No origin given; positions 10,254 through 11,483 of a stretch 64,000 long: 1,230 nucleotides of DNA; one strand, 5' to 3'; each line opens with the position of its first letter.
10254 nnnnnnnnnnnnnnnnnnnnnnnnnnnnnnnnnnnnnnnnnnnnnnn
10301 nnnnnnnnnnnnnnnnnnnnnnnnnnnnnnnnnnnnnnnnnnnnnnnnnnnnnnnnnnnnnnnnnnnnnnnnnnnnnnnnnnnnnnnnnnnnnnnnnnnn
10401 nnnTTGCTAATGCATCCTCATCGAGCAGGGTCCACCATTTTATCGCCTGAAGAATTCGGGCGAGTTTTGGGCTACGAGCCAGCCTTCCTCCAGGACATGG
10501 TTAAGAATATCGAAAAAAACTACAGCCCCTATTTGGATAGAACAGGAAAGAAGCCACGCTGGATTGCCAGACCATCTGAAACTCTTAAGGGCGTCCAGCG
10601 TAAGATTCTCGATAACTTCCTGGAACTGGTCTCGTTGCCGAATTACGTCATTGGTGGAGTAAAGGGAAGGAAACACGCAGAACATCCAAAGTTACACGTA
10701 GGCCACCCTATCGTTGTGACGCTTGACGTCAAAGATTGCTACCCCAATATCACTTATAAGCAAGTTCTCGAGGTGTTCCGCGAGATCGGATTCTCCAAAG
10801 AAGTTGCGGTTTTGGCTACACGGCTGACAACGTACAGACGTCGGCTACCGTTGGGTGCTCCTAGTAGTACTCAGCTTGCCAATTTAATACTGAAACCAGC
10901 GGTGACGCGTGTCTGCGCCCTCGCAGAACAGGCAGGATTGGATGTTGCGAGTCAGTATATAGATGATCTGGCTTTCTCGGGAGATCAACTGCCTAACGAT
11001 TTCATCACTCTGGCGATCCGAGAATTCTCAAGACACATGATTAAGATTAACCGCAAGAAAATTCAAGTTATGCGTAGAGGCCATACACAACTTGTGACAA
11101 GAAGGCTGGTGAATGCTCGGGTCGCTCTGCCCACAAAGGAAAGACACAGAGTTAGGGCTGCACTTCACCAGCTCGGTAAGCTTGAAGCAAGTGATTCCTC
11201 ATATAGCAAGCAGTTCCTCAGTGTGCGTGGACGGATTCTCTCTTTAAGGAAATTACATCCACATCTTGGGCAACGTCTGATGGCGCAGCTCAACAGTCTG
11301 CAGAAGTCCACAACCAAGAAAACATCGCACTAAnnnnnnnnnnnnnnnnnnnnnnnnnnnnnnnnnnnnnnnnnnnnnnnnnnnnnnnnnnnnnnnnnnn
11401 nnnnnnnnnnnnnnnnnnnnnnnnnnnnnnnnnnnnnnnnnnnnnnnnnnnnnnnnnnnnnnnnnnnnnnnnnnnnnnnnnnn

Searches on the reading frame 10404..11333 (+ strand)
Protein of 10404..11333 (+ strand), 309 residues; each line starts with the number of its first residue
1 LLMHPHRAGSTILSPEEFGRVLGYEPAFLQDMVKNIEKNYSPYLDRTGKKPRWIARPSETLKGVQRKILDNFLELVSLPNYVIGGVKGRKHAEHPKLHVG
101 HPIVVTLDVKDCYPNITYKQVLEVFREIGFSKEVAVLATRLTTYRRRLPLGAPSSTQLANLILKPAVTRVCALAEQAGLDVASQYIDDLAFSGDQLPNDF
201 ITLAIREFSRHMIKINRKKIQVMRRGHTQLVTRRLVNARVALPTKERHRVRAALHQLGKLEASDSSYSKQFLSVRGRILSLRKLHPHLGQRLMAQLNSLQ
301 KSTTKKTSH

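Call 8: search_protein_families(library=pfam, proteins=[window:10404-11333:+], max_evalue=0.01)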
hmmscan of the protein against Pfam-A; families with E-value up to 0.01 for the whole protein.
window:10404-11333:+ (309 aa): 1 family
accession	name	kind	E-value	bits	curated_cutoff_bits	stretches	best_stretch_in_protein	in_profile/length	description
PF00078.32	RVT_1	-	4.7e-11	43.2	29.6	1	49-224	7-193/205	Reverse transcriptase (RNA-dependent DNA polymerase)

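Call 9: search_protein_families(library=padloc, proteins=[window:10404-11333:+], max_evalue=0.01)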
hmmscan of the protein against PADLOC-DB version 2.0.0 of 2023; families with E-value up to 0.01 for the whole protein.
window:10404-11333:+ (309 aa): 37 families (the best 25 are shown)
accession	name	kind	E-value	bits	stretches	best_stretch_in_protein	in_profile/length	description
PDLC02952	RT_VI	-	8.1e-57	190.6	1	14-290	8-277/279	-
PDLC02942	RT_III-A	-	1e-50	170.7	1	11-263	41-293/341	-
PDLC02955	RT_X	-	1.2e-47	160.6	1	20-278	5-262/272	-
PDLC02946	RT_III-A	-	1.5e-46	157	1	12-298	34-326/330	-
PDLC02949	RT_other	-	5.7e-45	152.4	2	146-307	312-476/481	-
PDLC02943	RT_III-A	-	6.9e-44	148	1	11-269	21-280/322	-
PDLC03740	RT_outgroup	-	8.8e-44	148.3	2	146-298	249-404/407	retron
PDLC02956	RT_XIII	-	1.1e-43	148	1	47-307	154-431/469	-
PDLC03739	RT_Ec107-like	-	1.1e-42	144.5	1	28-261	25-259/307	retron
PDLC02941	RT_II-A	-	6.1e-41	138.6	1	16-306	17-303/309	-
PDLC02948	RT_IX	-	8e-39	131.6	1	12-266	43-298/317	-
PDLC02945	RT_III-A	-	3.5e-37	126.3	2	12-145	40-174/362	-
PDLC02962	RT-TIR_XII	-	2.7e-34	116.9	1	10-264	12-278/478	single gene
PDLC02951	RT_V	-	5e-34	116.1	1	10-293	9-307/385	-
PDLC02940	RT_II-A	-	2.4e-33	113.5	1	16-259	188-433/477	-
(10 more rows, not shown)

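Call 24: find_homologous_proteins(query=window:10404-11333:+, max_evalue=1e-20)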
Query window:10404-11333:+ (309 aa): 27 proteins with E <= 1e-20 among 1392 candidates.
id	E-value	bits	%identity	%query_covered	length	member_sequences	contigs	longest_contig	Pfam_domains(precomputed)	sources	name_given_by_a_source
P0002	1.1e-185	634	100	93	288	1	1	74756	PF00078.33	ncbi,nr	ncbi:MAG: RNA-directed DNA polymerase [Candidatus Omnitrophica bacterium]|nr:RNA-directed DNA polyme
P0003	1.8e-90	321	53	97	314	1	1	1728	PF00078.33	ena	-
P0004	1.0e-89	319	54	94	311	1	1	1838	PF00078.33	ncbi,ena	-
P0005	2.4e-87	311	52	96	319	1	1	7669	PF00078.33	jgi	-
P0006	5.8e-86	307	52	96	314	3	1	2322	PF00078.33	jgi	jgi:RNA-directed DNA polymerase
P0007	1.5e-76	276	47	93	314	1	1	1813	PF00078.33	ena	-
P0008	1.8e-76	276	47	93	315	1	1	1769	PF00078.33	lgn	-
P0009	3.0e-76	275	49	94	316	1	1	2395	PF00078.33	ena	-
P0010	8.1e-76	273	47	93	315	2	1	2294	PF00078.33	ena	-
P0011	2.0e-75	272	46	93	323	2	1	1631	PF00078.33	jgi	jgi:RNA-directed DNA polymerase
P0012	2.2e-75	272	46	93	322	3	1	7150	PF00078.33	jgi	jgi:hypothetical protein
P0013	3.5e-75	271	46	93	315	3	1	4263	PF00078.33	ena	-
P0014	5.2e-75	271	46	95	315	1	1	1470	PF00078.33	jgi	-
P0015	6.4e-75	270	46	95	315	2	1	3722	PF00078.33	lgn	-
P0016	1.0e-74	270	48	93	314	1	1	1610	PF00078.33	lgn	-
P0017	3.0e-74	268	45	96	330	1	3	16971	PF00078.33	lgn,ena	-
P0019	1.2e-72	263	49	86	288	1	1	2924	PF00078.33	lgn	-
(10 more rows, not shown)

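Call 26: find_related_loci(query=A1, collection=metagenome_contigs, flank=3000)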
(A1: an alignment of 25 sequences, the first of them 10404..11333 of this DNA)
Query A1 (309 aa) in metagenome_contigs; peptide patterns used: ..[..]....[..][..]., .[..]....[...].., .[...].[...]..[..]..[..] (x = any residue, [..] = any of these).
160 stretches matched a pattern; 53 encode a relative of the query (tblastn E <= 1e-3); 53 distinct loci.
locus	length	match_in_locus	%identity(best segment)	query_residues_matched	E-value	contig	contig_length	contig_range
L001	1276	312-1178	54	12-301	2e-103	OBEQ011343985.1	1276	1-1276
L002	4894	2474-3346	47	13-303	3e-86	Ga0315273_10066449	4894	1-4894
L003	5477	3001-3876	46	12-303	2e-85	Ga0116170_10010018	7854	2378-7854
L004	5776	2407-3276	47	12-301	4e-82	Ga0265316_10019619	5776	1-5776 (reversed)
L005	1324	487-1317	47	12-285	3e-84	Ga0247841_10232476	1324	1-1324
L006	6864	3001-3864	44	12-299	1e-77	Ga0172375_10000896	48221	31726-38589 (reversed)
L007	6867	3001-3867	44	14-301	2e-74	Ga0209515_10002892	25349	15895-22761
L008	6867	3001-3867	44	14-301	2e-74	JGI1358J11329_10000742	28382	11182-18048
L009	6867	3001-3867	44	14-301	2e-74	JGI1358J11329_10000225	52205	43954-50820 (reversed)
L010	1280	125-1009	44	14-307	9e-75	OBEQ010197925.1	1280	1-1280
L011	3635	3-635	54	90-301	5e-68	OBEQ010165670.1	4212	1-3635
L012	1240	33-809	46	40-299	2e-71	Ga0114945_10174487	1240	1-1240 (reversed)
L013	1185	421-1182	42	5-257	1e-59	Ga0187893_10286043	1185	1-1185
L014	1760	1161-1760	46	14-213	7e-54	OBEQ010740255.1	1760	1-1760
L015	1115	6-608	46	102-301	5e-52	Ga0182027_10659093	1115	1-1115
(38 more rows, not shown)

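Call 27: find_related_loci(query=A1, collection=genome_contigs, flank=3000)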
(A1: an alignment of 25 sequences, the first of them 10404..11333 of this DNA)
Query A1 (309 aa) in genome_contigs; peptide patterns used: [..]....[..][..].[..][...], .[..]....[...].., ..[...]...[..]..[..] (x = any residue, [..] = any of these).
86 stretches matched a pattern; 15 encode a relative of the query (tblastn E <= 1e-3); 15 distinct loci.
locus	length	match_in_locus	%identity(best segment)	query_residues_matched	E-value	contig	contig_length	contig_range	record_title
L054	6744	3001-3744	34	49-296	5e-31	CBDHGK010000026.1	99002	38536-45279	MAG: Terriglobia bacterium isolate 84b8e350-4f48-457e-9b40-e15a848d33f6 genome assembly, contig: contig_20, whole genome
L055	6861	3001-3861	30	14-259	3e-25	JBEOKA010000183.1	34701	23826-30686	MAG: Myxococcaceae bacterium isolate mt_II.5 NODE_293_length_34701_cov_7.227126, whole genome shotgun sequence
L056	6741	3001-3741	30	43-259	7e-24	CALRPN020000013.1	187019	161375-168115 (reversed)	MAG: Archangium gephyra isolate JJ-KV9-13-1-m1-bin299 genome assembly, contig: JJ-KV9-13-C14, whole genome shotgun seque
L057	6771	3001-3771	30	52-299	2e-22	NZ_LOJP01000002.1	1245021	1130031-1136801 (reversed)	Actinoplanes sp. TFC3 Actinoplanes_sp._strain_TFC3_2, whole genome shotgun sequence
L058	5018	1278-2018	30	43-259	2e-22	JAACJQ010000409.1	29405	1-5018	MAG: Archangiaceae bacterium isolate LZH k87_853475, whole genome shotgun sequence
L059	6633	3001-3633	30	52-260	3e-21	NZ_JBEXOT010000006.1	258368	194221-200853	Streptomyces sp. NPDC006551 NPDC006551_294_F11.ctg-0006, whole genome shotgun sequence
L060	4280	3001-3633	30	52-260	3e-21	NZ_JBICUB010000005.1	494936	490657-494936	Micromonospora sp. NPDC048930 NPDC048930_415_A8.ctg-0005, whole genome shotgun sequence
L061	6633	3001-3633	29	52-260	1e-20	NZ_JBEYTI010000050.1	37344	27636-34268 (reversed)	Micromonospora sp. NPDC047548 NPDC047548_76_B2.ctg-0050, whole genome shotgun sequence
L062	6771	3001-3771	26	52-299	3e-20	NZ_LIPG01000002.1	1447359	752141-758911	Streptomyces sp. CB02058 scaffold2, whole genome shotgun sequence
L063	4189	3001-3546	31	79-260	4e-20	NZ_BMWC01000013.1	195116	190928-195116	Streptomyces lomondensis strain JCM 4866 sequence13, whole genome shotgun sequence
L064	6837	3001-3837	26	52-302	1e-17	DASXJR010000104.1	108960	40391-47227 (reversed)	MAG TPA_asm: Jatrophihabitans sp. isolate SMAG_U5253 k141_2398082, whole genome shotgun sequence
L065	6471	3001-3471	29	113-271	5e-13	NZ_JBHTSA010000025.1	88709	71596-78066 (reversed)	Streptomyces sp. NPDC056480 NPDC056480_T10_A4.ctg-0025, whole genome shotgun sequence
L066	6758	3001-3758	29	46-302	2e-16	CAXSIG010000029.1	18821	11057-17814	MAG: uncultured Bryobacteraceae bacterium isolate private_X5_metawrap_bin.3 genome assembly, contig: private_X5_metawrap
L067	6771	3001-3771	27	52-299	3e-22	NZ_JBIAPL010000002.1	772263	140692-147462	Streptomyces sp. NPDC003023 NPDC003023_16_D1.ctg-0002, whole genome shotgun sequence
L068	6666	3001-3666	28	49-265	1e-19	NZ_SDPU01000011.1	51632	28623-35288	Nocardioides iriomotensis strain NBRC 105384 contig11, whole genome shotgun sequence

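Call 31: find_encoding_contigs(protein=P0005, flank=3000, max_places=3)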
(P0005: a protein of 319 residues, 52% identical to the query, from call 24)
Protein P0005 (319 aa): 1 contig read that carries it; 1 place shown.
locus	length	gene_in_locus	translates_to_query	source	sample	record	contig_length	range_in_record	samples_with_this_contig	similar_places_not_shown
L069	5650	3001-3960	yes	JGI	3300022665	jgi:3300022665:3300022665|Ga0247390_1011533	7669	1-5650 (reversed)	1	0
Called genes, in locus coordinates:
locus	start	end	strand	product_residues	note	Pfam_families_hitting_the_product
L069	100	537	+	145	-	-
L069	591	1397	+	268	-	-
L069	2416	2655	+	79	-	-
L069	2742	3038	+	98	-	PF12844:HTH_19, PF13560:HTH_31, PF01381:HTH_3, PF13443:HTH_26 (weak)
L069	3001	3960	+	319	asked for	PF00078:RVT_1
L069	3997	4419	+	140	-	-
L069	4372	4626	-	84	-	PF12844:HTH_19, PF13560:HTH_31, PF13443:HTH_26, PF01381:HTH_3 (weak)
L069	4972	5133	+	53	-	-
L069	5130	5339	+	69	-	-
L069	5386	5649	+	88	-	?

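Call 32: find_encoding_contigs(protein=P0006, flank=3000, max_places=3)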
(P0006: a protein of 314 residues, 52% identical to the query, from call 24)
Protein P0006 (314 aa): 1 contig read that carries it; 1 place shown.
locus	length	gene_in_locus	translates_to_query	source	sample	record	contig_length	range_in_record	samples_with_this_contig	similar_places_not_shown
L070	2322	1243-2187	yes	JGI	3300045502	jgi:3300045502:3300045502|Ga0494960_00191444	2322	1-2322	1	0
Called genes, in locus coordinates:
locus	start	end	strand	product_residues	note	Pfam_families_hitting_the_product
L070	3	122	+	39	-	?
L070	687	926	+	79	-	-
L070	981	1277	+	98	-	PF13560:HTH_31, PF13443:HTH_26 (faint), PF01381:HTH_3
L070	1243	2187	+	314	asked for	PF00078:RVT_1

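Call 33: find_encoding_contigs(protein=P0004, flank=3000, max_places=3)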
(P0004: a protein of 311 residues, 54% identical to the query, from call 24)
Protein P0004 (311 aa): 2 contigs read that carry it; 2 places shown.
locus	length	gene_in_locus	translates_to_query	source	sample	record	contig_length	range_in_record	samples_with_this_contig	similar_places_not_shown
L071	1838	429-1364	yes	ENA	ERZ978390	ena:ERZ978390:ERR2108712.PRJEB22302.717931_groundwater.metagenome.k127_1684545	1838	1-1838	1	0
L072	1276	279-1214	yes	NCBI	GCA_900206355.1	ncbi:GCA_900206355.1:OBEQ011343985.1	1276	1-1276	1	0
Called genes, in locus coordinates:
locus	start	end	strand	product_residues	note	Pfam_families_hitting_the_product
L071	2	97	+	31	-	?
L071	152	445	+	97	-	PF12844:HTH_19 (weak), PF13560:HTH_31, PF01381:HTH_3, PF13443:HTH_26 (faint)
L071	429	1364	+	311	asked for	PF00078:RVT_1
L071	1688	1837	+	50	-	?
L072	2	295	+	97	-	PF12844:HTH_19 (weak), PF13560:HTH_31, PF01381:HTH_3, PF13443:HTH_26 (faint)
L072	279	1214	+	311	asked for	PF00078:RVT_1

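Call 34: find_encoding_contigs(protein=P0003, flank=3000, max_places=3)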
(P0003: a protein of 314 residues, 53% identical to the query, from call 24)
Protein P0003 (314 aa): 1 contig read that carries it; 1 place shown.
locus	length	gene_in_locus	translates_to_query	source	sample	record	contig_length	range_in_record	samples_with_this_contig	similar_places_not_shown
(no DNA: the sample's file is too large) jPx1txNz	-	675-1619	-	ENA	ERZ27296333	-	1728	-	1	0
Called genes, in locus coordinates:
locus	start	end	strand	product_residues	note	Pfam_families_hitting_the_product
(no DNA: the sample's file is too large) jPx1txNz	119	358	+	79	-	-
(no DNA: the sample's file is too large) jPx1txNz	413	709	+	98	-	PF13560:HTH_31, PF12844:HTH_19, PF13443:HTH_26 (weak), PF01381:HTH_3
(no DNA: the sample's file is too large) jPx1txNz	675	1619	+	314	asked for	PF00078:RVT_1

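Call 47: find_encoding_contigs(protein=P0009, flank=2000, max_places=2)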
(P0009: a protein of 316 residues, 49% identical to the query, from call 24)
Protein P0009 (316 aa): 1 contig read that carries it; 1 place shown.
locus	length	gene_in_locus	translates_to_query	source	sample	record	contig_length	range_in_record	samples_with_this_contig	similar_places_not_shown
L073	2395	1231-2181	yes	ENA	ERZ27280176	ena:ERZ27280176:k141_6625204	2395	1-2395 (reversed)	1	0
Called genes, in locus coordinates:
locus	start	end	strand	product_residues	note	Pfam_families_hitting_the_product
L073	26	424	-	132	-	-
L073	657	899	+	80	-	-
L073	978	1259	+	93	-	PF12844:HTH_19 (weak), PF01381:HTH_3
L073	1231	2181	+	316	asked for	PF00078:RVT_1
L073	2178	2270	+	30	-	-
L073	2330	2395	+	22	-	?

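Call 48: find_encoding_contigs(protein=P0019, flank=2000, max_places=2)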
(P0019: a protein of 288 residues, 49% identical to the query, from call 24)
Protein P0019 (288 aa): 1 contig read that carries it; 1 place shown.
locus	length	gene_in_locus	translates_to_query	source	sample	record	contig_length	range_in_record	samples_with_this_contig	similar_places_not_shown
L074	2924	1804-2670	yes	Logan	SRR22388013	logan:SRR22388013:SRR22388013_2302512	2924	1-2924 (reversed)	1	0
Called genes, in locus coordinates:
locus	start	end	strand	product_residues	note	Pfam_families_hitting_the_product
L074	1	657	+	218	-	?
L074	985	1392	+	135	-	-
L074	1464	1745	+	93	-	PF01381:HTH_3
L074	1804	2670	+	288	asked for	PF00078:RVT_1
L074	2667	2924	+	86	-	?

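Call 49: find_encoding_contigs(protein=P0012, flank=2000, max_places=2)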
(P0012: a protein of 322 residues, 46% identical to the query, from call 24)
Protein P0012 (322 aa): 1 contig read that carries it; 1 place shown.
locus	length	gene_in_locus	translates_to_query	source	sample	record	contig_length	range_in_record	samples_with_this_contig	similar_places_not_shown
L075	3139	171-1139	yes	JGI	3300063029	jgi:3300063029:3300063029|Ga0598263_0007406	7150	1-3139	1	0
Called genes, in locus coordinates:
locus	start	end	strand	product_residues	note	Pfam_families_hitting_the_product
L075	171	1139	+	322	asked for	PF00078:RVT_1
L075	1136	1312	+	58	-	-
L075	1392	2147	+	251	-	-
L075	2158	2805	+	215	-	-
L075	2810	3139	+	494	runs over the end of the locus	PF11074:DUF2779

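Call 50: find_encoding_contigs(protein=P0017, flank=2000, max_places=2)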
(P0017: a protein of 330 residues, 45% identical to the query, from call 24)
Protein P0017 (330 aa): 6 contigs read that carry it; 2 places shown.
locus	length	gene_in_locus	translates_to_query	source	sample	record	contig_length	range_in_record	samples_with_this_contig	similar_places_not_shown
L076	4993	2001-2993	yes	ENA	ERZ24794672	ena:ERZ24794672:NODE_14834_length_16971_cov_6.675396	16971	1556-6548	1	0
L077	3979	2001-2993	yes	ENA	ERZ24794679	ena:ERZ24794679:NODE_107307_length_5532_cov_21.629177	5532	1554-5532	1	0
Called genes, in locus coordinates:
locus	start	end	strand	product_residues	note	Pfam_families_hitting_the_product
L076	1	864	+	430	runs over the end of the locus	PF13483:Lactamase_B_3 (weak), PF12706:Lactamase_B_2, PF07521:RMMBL (weak)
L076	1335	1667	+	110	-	-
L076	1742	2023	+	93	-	PF13560:HTH_31 (weak), PF01381:HTH_3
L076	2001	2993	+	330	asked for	PF00078:RVT_1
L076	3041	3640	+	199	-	-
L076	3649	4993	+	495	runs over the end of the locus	PF11074:DUF2779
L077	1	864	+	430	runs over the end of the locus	PF00753:Lactamase_B (faint), PF13483:Lactamase_B_3 (weak), PF12706:Lactamase_B_2, PF07521:RMMBL (weak)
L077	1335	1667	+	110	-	-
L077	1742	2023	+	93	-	PF13560:HTH_31 (weak), PF01381:HTH_3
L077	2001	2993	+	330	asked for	PF00078:RVT_1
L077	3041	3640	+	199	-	-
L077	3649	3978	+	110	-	?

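Call 81: search_dna_similar(query=window:10404-11333:+, collection=plasmids, mode=protein, max_rows=12, max_evalue=1e-10)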
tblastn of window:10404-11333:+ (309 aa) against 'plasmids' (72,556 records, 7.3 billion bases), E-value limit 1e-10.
Records with a match: 47; places in all: 48; records where one place covers at least 80% of the query: 16.
Best place of each record, by identity: <60% 47.
By first word of the organism name: Escherichia 14; Klebsiella 6; Salmonella 3; Pseudomonas 2; Bacillus 2; Bacteroides 2; Alteromonas 2; Priestia 1; Methylobacterium 1; Photobacterium 1; and 13 more.
By predicted mobility (MOB-suite, as given by PLSDB): non-mobilizable 21; mobilizable 20; conjugative 6.
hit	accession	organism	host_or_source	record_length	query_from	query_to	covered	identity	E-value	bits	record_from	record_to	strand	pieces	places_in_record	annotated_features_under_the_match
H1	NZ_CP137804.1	Priestia megaterium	Bacillus megaterium assembly,Arshan ...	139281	12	300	94%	27.1%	1e-24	111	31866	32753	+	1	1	retron St85 family RNA-directed DNA polymerase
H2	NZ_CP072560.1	Pseudomonas sp. BYT-1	activated sludge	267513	61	303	79%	31.7%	4e-17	89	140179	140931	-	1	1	reverse transcriptase family protein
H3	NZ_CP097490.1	Pseudomonas sp. BYT-5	wastewater treatment tank,soil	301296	61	303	79%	31.7%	4e-17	89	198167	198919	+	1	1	reverse transcriptase family protein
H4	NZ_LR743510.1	Methylobacterium bullatum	-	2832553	52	301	81%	30.6%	7e-17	88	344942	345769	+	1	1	none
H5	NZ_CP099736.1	Photobacterium sp. TY1-4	single cells,sea water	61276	21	269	81%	30.4%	1e-19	96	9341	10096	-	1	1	reverse transcriptase family protein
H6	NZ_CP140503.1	Klebsiella pneumoniae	Homo sapiens,urine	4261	1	277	90%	26.4%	2e-17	90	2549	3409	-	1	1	reverse transcriptase family protein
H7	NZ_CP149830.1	Klebsiella pneumoniae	Homo sapiens,urine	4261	1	277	90%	26.4%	2e-17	90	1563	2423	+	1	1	reverse transcriptase family protein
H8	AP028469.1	Serratia marcescens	Homo sapiens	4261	1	277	90%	26.4%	2e-17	90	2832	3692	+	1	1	reverse transcriptase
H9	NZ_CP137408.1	Klebsiella pneumoniae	Homo sapiens,pure culture,rectal swab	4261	1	277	90%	26.4%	2e-17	90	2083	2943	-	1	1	reverse transcriptase family protein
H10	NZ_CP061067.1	Klebsiella pneumoniae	Homo sapiens,rectal swab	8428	1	277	90%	26.4%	2e-17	90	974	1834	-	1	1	reverse transcriptase family protein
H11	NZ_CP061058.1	Klebsiella pneumoniae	Homo sapiens,rectal swab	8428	1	277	90%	26.4%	2e-17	90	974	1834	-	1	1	reverse transcriptase family protein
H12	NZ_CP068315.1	Klebsiella pneumoniae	Homo sapiens,Plasmid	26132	1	277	90%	26.4%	2e-17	90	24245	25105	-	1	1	reverse transcriptase family protein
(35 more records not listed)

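Call 83: get_annotated_region(hit=H5, flank=2500)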
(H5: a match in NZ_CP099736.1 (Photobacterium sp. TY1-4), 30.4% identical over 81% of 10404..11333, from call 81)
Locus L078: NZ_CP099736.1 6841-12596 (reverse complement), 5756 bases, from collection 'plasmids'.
description: Photobacterium sp. TY1-4 plasmid unnamed1, complete sequence
organism: Photobacterium sp. TY1-4 (NCBI taxid 2899122)
taxonomy: Bacteria; Pseudomonadota; Gammaproteobacteria; Vibrionales; Vibrionaceae; Photobacterium; Photobacterium sp. TY1-4
host: -; source: single cells,sea water; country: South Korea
typing (MOB-suite, as given by PLSDB): non-mobilizable
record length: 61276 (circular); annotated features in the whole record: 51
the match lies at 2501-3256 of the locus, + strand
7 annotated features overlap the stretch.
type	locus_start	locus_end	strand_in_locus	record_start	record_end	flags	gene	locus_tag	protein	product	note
CDS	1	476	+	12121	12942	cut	-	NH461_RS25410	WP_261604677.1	DUF2182 domain-containing protein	-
CDS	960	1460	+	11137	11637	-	-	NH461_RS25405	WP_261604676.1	hypothetical protein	-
CDS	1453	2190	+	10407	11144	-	-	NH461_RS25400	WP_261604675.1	hypothetical protein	-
CDS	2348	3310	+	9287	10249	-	-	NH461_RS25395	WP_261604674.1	reverse transcriptase family protein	-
CDS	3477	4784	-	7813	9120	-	-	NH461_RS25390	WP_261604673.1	type II toxin-antitoxin system HipA family toxin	-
CDS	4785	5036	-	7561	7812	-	-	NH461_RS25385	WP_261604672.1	helix-turn-helix domain-containing protein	-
CDS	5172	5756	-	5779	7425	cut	-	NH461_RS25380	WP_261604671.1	competence protein CoiA family protein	-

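Call 84: search_protein_families(library=ncbifam, proteins=[window:10404-11333:+], max_evalue=0.001)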
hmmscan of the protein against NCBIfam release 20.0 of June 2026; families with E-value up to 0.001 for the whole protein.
window:10404-11333:+ (309 aa): 4 families
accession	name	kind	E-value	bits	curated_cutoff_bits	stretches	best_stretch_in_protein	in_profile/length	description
NF038233.2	retron_St85_RT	exception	2.7e-34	118.8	235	1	19-284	4-276/289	retron St85 family RNA-directed DNA polymerase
NF042941.1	Retron_TIR_antiphage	equivalog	1.5e-25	89.9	600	1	47-263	38-271/464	TIR domain-containing anti-phage reverse transcriptase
NF038237.1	retron_Ec67_fus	exception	3.2e-21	75.4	450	1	15-268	10-293/572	retron Ec67 family RNA-directed DNA polymerase/endonuclease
NF053512.1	nitric_RR_NosR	exception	8.1e-05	21.8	400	1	208-302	180-274/422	response regulator c-di-GMP phosphodiesterase, NosR family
